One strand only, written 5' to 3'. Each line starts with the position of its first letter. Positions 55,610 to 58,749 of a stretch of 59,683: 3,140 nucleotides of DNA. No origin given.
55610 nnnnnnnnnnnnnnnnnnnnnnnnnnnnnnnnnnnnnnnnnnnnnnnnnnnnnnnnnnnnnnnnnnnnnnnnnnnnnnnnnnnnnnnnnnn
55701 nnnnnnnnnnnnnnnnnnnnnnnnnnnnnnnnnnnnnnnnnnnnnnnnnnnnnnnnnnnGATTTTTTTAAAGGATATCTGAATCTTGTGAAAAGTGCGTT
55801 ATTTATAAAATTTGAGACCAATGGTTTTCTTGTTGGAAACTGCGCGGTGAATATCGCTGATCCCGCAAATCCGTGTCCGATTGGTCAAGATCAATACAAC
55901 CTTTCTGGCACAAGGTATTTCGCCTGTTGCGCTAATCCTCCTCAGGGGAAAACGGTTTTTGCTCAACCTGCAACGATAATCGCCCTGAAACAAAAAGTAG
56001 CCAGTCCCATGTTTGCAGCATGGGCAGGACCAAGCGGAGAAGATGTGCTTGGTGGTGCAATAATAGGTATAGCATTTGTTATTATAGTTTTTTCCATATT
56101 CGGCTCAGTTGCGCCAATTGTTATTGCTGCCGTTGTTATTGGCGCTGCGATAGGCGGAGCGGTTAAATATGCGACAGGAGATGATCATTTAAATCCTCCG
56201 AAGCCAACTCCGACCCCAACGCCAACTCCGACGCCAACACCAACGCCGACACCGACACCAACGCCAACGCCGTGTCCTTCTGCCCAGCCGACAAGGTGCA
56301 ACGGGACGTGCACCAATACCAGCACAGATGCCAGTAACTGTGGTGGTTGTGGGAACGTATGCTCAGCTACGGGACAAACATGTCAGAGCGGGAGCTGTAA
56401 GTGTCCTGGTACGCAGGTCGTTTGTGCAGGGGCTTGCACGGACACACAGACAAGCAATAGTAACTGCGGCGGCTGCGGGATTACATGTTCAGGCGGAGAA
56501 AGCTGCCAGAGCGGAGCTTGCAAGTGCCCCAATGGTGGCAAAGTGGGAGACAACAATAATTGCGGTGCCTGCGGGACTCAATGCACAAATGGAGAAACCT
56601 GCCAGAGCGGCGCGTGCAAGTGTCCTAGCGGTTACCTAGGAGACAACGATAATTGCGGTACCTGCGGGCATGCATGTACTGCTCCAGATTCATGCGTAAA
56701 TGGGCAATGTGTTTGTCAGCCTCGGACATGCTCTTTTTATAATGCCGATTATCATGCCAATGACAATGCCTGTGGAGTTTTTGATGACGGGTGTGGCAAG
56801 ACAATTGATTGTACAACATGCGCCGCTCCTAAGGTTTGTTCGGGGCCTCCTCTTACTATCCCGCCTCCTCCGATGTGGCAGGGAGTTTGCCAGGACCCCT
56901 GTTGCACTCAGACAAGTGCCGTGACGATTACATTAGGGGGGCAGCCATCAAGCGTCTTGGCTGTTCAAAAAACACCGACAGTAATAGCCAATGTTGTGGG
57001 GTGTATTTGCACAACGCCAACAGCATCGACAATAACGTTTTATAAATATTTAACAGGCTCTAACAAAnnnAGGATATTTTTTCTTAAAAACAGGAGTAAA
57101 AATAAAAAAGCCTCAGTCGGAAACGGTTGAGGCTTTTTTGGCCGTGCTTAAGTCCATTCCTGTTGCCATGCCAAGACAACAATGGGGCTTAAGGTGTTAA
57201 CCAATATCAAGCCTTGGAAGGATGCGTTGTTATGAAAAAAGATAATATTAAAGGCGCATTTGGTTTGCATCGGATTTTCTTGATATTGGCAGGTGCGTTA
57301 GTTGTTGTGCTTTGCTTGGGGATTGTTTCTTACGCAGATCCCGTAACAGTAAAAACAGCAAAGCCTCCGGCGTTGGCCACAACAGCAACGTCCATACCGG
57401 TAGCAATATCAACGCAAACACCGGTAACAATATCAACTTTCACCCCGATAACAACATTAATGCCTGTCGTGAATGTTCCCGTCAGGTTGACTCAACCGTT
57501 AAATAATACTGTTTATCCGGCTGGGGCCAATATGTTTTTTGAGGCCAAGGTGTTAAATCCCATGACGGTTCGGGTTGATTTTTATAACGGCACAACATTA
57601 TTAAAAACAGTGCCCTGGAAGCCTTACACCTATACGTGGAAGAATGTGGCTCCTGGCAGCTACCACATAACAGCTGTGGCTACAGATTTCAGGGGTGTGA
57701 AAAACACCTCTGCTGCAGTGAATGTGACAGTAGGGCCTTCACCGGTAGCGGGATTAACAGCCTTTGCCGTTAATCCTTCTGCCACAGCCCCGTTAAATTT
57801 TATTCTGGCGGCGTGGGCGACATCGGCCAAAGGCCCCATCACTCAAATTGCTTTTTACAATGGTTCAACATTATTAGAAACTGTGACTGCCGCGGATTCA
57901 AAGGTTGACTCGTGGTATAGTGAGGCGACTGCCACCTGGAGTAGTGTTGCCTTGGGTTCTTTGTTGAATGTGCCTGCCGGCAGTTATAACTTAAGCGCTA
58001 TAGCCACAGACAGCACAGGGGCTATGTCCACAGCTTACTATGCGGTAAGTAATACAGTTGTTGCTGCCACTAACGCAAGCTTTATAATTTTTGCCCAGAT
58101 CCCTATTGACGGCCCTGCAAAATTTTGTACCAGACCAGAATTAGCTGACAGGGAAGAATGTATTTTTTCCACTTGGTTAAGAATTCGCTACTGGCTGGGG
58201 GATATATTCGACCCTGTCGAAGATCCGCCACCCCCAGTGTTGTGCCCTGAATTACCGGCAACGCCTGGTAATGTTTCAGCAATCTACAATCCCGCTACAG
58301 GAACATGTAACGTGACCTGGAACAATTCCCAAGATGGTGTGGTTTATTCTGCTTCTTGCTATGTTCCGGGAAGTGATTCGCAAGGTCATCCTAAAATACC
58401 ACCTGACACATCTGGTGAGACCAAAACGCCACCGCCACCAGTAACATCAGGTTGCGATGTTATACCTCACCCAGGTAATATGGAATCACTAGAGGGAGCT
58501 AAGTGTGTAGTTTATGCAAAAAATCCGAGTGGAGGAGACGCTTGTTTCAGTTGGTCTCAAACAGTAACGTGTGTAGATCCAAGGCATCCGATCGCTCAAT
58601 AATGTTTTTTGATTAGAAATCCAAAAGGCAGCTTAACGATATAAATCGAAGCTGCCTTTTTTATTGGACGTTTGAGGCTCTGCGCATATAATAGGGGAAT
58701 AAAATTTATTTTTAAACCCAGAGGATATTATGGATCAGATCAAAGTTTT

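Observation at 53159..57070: Catalytically dead sedolisin scaffold with four Ig repeats inserted into the protease domain, a membrane hairpin, a PT linker and Cys-rich modules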

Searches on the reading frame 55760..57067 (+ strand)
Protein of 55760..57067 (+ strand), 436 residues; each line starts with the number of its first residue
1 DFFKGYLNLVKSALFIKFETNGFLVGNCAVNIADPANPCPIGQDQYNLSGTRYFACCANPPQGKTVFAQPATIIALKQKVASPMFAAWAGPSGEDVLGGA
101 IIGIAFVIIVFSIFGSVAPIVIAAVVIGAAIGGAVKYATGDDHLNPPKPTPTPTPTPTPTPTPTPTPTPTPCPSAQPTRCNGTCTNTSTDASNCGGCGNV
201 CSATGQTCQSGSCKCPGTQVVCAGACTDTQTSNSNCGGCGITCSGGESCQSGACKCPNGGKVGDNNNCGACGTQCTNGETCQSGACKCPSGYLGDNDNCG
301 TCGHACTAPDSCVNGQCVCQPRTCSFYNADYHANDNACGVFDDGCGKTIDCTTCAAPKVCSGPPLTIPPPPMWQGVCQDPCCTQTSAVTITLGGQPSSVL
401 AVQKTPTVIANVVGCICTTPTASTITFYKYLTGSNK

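Call 49: find_homologous_proteins(query=window:55760-57067:+, max_evalue=0.001)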
Query window:55760-57067:+ (436 aa): 143 proteins with E <= 0.001 among 8000 candidates; the best 120 are listed.
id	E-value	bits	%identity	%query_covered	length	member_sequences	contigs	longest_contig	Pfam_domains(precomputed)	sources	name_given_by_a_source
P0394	6.6e-45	172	43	33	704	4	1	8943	PF04885.20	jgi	-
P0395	7.3e-36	142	51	34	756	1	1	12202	PF04885.20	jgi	jgi:hypothetical protein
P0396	6.8e-35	139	42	32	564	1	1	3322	PF04885.20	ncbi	-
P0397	9.9e-33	132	50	34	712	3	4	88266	PF04885.20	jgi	jgi:hypothetical protein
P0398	3.0e-32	130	38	34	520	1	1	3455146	PF01839.30,PF13517.13,PF04885.20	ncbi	ncbi:MAG: FG-GAP-like repeat-containing protein [Myxococcales bacterium]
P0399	1.1e-29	122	40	31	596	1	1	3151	PF04885.20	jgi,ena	-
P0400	4.3e-29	120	42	31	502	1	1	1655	PF04885.20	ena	-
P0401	6.9e-29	119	36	32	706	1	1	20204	PF08685.17,PF04885.20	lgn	-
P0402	7.5e-28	116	43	34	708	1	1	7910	PF04885.20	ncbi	-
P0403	7.5e-28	116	42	33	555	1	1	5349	PF04885.20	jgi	-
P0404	1.3e-26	112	35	33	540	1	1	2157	PF04885.20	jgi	jgi:hypothetical protein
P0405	3.2e-26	110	39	42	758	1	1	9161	PF04885.20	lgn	-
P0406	1.8e-25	108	39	31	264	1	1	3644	PF04885.20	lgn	-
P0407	1.7e-24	105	38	39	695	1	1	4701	PF26766.1,PF04885.20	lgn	-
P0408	3.8e-24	104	33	29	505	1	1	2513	PF04885.20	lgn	-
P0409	4.7e-24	103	42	35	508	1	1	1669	PF04885.20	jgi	jgi:hypothetical protein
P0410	1.8e-22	98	56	18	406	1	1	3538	PF04885.20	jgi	-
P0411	1.1e-21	95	38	33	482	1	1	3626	PF04885.20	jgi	jgi:hypothetical protein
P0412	1.2e-21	95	38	38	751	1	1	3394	PF10462.16,PF04885.20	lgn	-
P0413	1.5e-21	95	39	33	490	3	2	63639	PF04885.20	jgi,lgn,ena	jgi:hypothetical protein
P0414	1.3e-20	92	35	47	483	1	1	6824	PF04885.20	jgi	jgi:stigma-specific protein Stig1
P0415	1.4e-20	92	45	31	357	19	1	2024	PF04885.20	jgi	-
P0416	3.9e-19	87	38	32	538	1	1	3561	PF04885.20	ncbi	-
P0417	5.9e-19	86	46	31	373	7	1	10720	PF04885.20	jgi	jgi:hypothetical protein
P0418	2.0e-18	85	35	32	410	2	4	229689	PF04885.20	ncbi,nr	ncbi:hypothetical protein KXX57_006713 [Aspergillus fumigatus]|nr:hypothetical protein KXX57_006713 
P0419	3.2e-18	84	39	32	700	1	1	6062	PF26766.1,PF04885.20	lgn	-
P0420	6.0e-18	83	38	33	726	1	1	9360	PF04885.20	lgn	-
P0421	6.4e-17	80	39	47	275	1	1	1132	PF04885.20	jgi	jgi:hypothetical protein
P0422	1.2e-16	79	47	23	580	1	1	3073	PF04885.20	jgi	jgi:hypothetical protein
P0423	2.4e-16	78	36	25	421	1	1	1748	PF04885.20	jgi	-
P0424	4.1e-16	77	33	25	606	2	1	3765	PF04885.20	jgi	-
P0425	4.8e-16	77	33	39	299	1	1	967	PF04885.20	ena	-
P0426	7.0e-16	76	39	40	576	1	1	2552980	PF04885.20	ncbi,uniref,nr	ncbi:hypothetical protein GIW81_08785 [Hyphomicrobium sp. xq]|uniref:Uncharacterized protein n=1 Tax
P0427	1.2e-15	76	37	29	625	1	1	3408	PF04885.20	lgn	-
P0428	2.1e-15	75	46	23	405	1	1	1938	PF04885.20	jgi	jgi:hypothetical protein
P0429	4.2e-15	74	40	33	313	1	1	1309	PF04885.20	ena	-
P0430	5.8e-15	73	34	32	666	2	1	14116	PF00942.26,PF04885.20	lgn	-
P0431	9.8e-15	73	35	43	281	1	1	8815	PF04885.20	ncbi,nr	ncbi:MAG TPA: hypothetical protein VK841_23535, partial [Polyangiaceae bacterium]|nr:hypothetical pr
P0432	1.0e-14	72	33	44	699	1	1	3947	PF04885.20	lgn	-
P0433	1.1e-14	72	34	32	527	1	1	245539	PF04885.20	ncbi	-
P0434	1.8e-14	72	31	31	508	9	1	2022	PF04885.20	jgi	jgi:hypothetical protein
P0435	2.5e-14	71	49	17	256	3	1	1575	PF04885.20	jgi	jgi:Stigma-specific protein, Stig1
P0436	2.7e-14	71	44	29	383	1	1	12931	PF04885.20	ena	-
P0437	3.2e-14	71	32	32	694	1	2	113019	PF04885.20,PF22807.3,PF24684.2,PF01436.28,PF06739.18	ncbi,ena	-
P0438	1.0e-13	69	37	32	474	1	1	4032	PF11617.14,PF04885.20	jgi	-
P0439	1.2e-13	69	35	53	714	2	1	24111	PF04885.20,PF21671.3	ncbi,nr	ncbi:MAG: hypothetical protein J6A01_01670 [Proteobacteria bacterium]|nr:hypothetical protein [Pseud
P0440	1.8e-13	68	41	28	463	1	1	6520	PF04885.20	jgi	jgi:hypothetical protein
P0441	1.9e-13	68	41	34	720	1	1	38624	PF04885.20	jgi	jgi:hypothetical protein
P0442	2.4e-13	68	40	33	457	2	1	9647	PF11999.14,PF04885.20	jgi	jgi:hypothetical protein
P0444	4.6e-13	67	46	17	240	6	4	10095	PF04885.20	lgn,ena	-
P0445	1.6e-12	65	38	32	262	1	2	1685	PF04885.20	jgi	jgi:hypothetical protein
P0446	1.8e-12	65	42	32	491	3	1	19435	PF04885.20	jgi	jgi:hypothetical protein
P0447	2.2e-12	65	40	39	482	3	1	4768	PF11999.14,PF04885.20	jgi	jgi:Ice-binding-like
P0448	3.2e-12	64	27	48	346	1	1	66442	PF04885.20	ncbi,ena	-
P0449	3.6e-12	64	34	31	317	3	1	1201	PF04885.20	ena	-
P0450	7.9e-12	63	47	25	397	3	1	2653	PF04885.20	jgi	-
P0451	1.5e-11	62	41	37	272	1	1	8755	PF04885.20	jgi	jgi:hypothetical protein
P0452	1.6e-11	62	43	31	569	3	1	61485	PF00754.32,PF22633.4,PF04885.20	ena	-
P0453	1.9e-11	62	37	42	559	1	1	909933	PF03330.25,PF04885.20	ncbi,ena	-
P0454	2.2e-11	61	37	48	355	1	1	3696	PF04885.20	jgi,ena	-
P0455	6.1e-11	60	42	25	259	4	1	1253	PF04885.20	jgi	jgi:hypothetical protein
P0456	7.1e-11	60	35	31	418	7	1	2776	PF04885.20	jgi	jgi:hypothetical protein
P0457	7.7e-11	60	39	32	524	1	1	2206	PF04885.20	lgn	-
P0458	1.6e-10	59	45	27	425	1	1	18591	PF04885.20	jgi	jgi:hypothetical protein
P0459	2.0e-10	58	50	24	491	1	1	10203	PF04885.20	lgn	-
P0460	3.2e-10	58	37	33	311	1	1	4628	PF04885.20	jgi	jgi:hypothetical protein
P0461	3.3e-10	58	39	32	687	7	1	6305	PF04885.20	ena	-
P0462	3.8e-10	57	37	42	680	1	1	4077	PF04885.20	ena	-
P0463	4.8e-10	57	33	50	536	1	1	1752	PF04885.20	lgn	-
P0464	6.5e-10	57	37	18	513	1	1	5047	PF04885.20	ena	-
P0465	7.2e-10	56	33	32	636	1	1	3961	PF04885.20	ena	-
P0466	9.0e-10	56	30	33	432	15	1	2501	PF04885.20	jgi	jgi:hypothetical protein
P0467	1.4e-9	56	40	25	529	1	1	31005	PF04885.20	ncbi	-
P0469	1.7e-9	55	30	39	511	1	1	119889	PF04885.20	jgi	-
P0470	2.6e-9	55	35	31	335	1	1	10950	PF04885.20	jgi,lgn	jgi:hypothetical protein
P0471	2.8e-9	55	37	33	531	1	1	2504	PF04885.20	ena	-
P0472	3.1e-9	54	39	28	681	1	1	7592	PF04885.20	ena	-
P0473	4.0e-9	54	40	27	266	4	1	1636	PF04885.20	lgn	-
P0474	4.5e-9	54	39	42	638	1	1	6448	PF04885.20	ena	-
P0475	1.1e-8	53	38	33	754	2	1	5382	PF01670.24,PF04885.20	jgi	-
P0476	1.3e-8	52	47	20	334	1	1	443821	PF04885.20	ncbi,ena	-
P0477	2.9e-8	51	37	34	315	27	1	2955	PF04885.20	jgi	-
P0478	7.6e-8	50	39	33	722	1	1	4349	PF23981.2,PF04885.20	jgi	jgi:hypothetical protein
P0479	1.3e-7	49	36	34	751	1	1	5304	PF04885.20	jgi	jgi:hypothetical protein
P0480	2.0e-7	48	36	40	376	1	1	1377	PF04885.20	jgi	jgi:hypothetical protein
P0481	2.8e-7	48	38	32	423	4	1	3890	PF04885.20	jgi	jgi:Stigma-specific protein, Stig1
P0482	3.9e-7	47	46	17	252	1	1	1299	PF04885.20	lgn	-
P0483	4.2e-7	47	40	32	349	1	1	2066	PF04885.20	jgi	jgi:hypothetical protein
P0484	4.8e-7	47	36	31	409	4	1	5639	PF04885.20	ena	-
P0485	5.1e-7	47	37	35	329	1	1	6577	PF04885.20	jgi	jgi:hypothetical protein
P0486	5.9e-7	47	32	27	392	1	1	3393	PF13240.12,PF04885.20,PF21671.3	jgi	jgi:hypothetical protein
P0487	8.0e-7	46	43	25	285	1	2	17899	PF04885.20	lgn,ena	-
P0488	1.1e-6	46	36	34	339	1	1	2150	PF04885.20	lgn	-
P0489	2.2e-6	45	44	25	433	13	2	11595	PF04885.20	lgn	-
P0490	2.3e-6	45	32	31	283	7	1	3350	PF04885.20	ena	-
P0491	3.1e-6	45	42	33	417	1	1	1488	PF04885.20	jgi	jgi:hypothetical protein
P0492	3.9e-6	44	47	31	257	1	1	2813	PF04885.20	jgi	jgi:hypothetical protein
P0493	4.2e-6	44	38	23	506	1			PF04885.20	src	-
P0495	5.0e-6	44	43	31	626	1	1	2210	PF04885.20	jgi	jgi:Stigma-specific protein, Stig1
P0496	5.2e-6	44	45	19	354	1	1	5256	PF04885.20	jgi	jgi:hypothetical protein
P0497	6.8e-6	43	38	29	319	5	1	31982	PF04885.20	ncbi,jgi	ncbi:MAG TPA: hypothetical protein VGH87_22090 [Polyangiaceae bacterium]|jgi:hypothetical protein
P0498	7.1e-6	43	39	34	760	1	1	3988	PF04885.20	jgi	jgi:hypothetical protein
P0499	7.3e-6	43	30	33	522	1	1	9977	PF01670.24,PF04885.20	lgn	-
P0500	8.5e-6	43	29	56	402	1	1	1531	PF04885.20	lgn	-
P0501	8.5e-6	43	48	25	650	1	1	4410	PF13948.12,PF07645.22,PF04885.20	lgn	-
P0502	8.9e-6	43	42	34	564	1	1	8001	PF04885.20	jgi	jgi:hypothetical protein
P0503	9.5e-6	43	42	24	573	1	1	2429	PF13385.14,PF04885.20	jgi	jgi:hypothetical protein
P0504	1.0e-5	43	38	31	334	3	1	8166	PF04885.20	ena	-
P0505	1.2e-5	43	34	36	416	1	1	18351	PF04885.20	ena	-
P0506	1.3e-5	42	47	17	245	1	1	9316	PF04885.20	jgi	jgi:hypothetical protein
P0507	1.3e-5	42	39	29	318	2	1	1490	PF04885.20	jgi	jgi:hypothetical protein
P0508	1.5e-5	42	41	28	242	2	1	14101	PF04885.20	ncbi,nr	ncbi:MAG TPA: hypothetical protein VH083_25835, partial [Myxococcales bacterium]|nr:hypothetical pro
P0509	1.5e-5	42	37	41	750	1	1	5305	PF04885.20,PF21671.3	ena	-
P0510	1.7e-5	42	49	18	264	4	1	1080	PF04885.20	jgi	jgi:hypothetical protein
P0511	1.8e-5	42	44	26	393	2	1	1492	PF04885.20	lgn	-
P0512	1.8e-5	42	41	28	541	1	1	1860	PF04885.20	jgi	jgi:hypothetical protein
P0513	2.4e-5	42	45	17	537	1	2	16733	PF04885.20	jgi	-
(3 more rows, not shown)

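Call 67: predict_structure(alignment_id=A3)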
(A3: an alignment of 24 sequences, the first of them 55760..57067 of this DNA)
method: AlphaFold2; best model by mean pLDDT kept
length: 436 residues; sequences in the alignment: 24
mean_pLDDT: 59.3   pTM: 0.39
mean pLDDT of the five models: 59.3, 59.2, 58.0, 57.5, 56.2
residues with pLDDT >= 90: 90; 70-90: 70; 50-70: 51; < 50: 225
segments of 3 or more residues with pLDDT < 50: 14-101, 105-107, 109-145, 327-335, 353-436
pLDDT, mean of each block of 10 residues (from residue 1): 66 46 33 38 33 34 33 32 36 44 49 43 42 42 48 60 80 94 96 97 95 96 97 96 92 88 79 83 82 78 86 89 54 49 61 44 41 38 31 34 32 34 39 41
secondary structure, 60 per line:
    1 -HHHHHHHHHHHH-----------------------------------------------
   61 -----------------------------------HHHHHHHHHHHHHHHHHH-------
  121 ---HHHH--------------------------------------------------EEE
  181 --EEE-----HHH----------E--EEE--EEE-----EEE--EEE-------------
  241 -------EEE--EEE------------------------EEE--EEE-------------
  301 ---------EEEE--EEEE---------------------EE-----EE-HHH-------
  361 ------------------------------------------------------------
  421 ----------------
elements in order: H2-13 H96-113 H124-127 E178-180 E183-185 E207-209 E212-214 E220-222 E225-227 E248-250 E253-255 E280-282 E285-287 E310-313 E316-319

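Call 71: fold_search(model_id=the predicted structure, library=pdb)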
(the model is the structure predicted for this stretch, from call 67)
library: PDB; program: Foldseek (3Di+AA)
matches with E <= 10: 5; with E <= 0.001: 0
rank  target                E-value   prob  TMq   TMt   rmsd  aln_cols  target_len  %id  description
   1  6avr_B                6.1e-01  0.10  0.13  0.10  11.2       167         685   24  Human alpha-V beta-3 Integrin (intermediate conformation) in complex with the therapeutic antibody LM609 (released 2017-11-01)
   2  6bxb_A                3.6e+00  0.03  0.08  0.07   9.9        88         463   24  Crystal structure of an extended b3 integrin P33 (released 2018-08-01)
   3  9e8a_B                3.6e+00  0.03  0.09  0.06  13.3       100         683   20  Integrin aIIbb3 bent conformation from human platelet membrane crude preparation (released 2025-10-15)
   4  8r0t_B                5.2e+00  0.01  0.08  0.08   9.7       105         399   18  STRUCTURE OF THE MOUSE FCGBP DIMER PROTEIN IN ITS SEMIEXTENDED CONFORMATION (released 2025-01-08)
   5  4xbm_B                6.3e+00  0.02  0.13  0.14   7.5       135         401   19  X-ray crystal structure of Notch ligand Delta-like 1 (released 2015-03-11)

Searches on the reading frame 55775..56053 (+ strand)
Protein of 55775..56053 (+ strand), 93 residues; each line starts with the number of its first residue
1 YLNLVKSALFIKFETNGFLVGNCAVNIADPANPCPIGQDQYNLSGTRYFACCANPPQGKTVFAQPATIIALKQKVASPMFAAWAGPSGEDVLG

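Call 72: search_protein_families(library=pfam, proteins=[window:55775-56053:+], max_evalue=10)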
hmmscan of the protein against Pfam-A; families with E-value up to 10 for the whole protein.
window:55775-56053:+ (93 aa): 0 families

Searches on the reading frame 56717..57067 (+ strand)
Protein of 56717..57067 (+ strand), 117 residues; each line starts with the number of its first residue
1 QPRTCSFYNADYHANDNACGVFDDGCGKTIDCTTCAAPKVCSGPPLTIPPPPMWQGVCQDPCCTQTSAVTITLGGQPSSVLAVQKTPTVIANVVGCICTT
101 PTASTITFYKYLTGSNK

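Call 72: search_protein_families(library=pfam, proteins=[window:56717-57067:+], max_evalue=10)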
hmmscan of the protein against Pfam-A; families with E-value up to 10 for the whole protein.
window:56717-57067:+ (117 aa): 1 family
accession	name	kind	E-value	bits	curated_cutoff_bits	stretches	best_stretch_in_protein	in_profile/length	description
PF20635.2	SMN_YG-box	-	0.07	13.4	21.3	1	38-61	9-32/71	Survival Motor Neuron, YG-box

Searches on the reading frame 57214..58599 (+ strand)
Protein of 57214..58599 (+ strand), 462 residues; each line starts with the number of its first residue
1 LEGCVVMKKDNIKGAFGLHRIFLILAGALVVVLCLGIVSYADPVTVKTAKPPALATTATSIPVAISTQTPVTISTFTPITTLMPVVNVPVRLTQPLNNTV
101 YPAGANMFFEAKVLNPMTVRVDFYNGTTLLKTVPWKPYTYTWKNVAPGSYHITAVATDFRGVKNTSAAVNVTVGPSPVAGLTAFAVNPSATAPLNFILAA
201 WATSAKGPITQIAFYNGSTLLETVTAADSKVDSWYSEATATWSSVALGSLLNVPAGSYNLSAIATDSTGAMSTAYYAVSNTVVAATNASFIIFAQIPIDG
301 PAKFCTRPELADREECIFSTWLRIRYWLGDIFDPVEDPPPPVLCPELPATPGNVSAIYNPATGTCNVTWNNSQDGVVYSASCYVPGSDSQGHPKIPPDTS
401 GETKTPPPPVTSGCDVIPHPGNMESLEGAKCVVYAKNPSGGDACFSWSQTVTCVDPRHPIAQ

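Call 12: search_protein_families(library=pfam, proteins=[window:57214-58599:+], max_evalue=0.001)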
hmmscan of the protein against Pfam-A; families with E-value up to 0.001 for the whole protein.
window:57214-58599:+ (462 aa): 1 family
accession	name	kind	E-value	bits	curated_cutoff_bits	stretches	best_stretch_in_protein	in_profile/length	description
PF17957.7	Big_7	-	1.1e-07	32.8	24.1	1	90-154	3-70/70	Bacterial Ig domain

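Call 69: search_protein_families(library=ncbifam, proteins=[window:57214-58599:+], max_evalue=0.001)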
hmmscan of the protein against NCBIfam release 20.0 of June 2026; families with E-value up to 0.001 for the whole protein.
window:57214-58599:+ (462 aa): 0 families

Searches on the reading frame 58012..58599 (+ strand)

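Call 72: search_protein_families(library=pfam, proteins=[window:58012-58599:+], max_evalue=10)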
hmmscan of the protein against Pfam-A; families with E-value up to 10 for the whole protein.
window:58012-58599:+ (196 aa): 1 family
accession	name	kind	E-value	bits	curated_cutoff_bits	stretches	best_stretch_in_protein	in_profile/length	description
PF22839.2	DUF7015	-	0.098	13.3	35.2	1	77-107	57-87/100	Domain of unknown function (DUF7015)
